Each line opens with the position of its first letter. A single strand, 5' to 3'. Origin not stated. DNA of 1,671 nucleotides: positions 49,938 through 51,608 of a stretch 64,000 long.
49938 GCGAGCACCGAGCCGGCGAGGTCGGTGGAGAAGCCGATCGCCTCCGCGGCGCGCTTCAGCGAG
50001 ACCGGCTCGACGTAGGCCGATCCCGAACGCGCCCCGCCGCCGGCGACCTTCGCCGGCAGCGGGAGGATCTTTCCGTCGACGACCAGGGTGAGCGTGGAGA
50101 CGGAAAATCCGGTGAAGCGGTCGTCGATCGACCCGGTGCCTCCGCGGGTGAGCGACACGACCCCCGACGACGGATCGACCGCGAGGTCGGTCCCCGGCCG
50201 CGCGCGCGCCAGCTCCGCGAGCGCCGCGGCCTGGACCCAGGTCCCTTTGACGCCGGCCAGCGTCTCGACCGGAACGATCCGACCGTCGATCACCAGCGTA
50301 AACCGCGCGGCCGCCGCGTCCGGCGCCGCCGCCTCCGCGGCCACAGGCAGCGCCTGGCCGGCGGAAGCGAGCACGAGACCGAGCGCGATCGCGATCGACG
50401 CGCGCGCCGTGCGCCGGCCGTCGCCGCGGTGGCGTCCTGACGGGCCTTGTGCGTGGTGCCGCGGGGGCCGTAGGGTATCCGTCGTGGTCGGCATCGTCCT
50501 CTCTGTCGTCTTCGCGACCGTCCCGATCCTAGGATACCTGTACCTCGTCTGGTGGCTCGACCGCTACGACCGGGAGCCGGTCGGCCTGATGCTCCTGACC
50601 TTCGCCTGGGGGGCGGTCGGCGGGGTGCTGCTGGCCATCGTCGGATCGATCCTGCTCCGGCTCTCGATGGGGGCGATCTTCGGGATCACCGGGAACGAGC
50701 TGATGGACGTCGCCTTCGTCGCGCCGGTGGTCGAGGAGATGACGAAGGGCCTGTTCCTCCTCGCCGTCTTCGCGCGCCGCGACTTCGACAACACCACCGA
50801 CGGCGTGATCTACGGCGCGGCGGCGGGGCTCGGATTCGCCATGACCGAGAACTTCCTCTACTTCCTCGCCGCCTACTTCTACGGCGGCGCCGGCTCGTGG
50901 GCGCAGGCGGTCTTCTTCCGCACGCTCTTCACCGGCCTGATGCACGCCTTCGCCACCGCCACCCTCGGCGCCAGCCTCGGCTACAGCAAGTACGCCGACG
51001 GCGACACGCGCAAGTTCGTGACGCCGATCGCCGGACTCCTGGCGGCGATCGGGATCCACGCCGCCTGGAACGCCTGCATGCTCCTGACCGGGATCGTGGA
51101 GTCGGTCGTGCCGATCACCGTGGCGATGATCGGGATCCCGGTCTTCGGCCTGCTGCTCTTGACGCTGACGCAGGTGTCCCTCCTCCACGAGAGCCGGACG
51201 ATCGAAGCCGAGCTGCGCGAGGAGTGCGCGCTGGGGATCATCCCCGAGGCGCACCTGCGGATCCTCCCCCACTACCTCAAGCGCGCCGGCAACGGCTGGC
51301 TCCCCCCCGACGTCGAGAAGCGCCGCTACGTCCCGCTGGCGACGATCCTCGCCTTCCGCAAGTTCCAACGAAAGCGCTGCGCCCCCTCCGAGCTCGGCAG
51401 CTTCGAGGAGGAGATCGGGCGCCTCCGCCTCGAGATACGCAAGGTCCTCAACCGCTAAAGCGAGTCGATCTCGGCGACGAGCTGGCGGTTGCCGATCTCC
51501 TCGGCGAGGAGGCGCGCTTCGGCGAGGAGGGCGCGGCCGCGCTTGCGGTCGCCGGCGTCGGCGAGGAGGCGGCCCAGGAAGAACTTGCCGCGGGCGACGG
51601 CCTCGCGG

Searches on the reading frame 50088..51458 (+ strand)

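Call 42: search_protein_families(library=pfam, proteins=[window:50088-51458:+], max_evalue=0.001)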
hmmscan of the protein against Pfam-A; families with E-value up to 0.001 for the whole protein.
window:50088-51458:+ (456 aa): 1 family
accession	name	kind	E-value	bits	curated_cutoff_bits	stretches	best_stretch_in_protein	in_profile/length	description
PF13367.11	PrsW-protease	-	1.4e-37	129.6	23.5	1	163-348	1-188/196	PrsW family intramembrane metalloprotease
